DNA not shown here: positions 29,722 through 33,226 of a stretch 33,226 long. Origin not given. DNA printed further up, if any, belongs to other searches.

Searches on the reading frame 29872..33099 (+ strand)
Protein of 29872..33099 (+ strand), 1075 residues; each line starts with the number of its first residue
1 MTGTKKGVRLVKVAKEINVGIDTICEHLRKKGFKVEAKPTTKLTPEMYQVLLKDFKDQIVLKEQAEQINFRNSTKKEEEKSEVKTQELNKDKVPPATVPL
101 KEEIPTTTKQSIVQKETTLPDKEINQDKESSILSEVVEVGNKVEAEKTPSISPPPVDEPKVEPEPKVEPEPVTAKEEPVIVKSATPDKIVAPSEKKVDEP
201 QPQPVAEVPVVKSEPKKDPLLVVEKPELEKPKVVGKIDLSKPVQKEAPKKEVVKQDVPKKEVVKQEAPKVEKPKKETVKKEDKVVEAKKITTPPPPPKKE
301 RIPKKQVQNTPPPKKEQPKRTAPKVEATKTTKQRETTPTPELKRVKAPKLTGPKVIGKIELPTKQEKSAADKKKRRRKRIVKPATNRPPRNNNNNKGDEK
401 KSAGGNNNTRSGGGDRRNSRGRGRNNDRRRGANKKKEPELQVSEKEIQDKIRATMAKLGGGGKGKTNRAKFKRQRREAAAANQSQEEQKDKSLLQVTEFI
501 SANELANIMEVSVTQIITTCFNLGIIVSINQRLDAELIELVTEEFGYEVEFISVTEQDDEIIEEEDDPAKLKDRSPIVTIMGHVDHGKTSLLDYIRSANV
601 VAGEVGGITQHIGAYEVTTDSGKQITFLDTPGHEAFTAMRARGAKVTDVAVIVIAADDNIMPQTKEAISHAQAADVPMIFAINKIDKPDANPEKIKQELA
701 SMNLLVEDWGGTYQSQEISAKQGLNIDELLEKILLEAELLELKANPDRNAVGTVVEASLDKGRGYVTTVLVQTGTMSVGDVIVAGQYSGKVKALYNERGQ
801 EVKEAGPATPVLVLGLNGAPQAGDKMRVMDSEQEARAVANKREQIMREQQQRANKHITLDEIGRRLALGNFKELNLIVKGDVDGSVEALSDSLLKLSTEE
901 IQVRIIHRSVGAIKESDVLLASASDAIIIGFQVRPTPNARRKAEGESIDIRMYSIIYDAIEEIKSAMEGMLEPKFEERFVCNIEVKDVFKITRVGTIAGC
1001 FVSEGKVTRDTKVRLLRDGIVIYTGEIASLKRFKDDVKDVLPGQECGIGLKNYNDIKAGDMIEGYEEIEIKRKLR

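Call 32: search_protein_families(library=pfam, proteins=[window:29872-33099:+], max_evalue=0.00001)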
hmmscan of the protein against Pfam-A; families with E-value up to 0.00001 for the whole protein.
window:29872-33099:+ (1075 aa): 6 families
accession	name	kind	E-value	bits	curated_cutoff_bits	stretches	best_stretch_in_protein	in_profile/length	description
PF11987.13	IF-2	-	2.1e-41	140.9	27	1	848-964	1-117/117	Translation-initiation factor 2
PF00009.33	GTP_EFTU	-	7.8e-34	117.4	26.5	1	576-734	4-183/188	Elongation factor Tu GTP binding domain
PF22042.2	EF-G_D2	-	3.3e-25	88.4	27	1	750-828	2-83/84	Elongation factor G domain 2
PF04760.21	IF2_N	-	2.2e-16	59.8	25.3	1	497-548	1-53/53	Translation initiation factor IF-2, N-terminal region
PF01926.29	MMR_HSR1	-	2.4e-11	44.2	21.9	1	578-684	2-113/113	50S ribosome-binding GTPase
PF03144.31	GTP_EFTU_D2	-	4.5e-09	37.1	30.3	1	995-1062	1-72/73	Elongation factor Tu domain 2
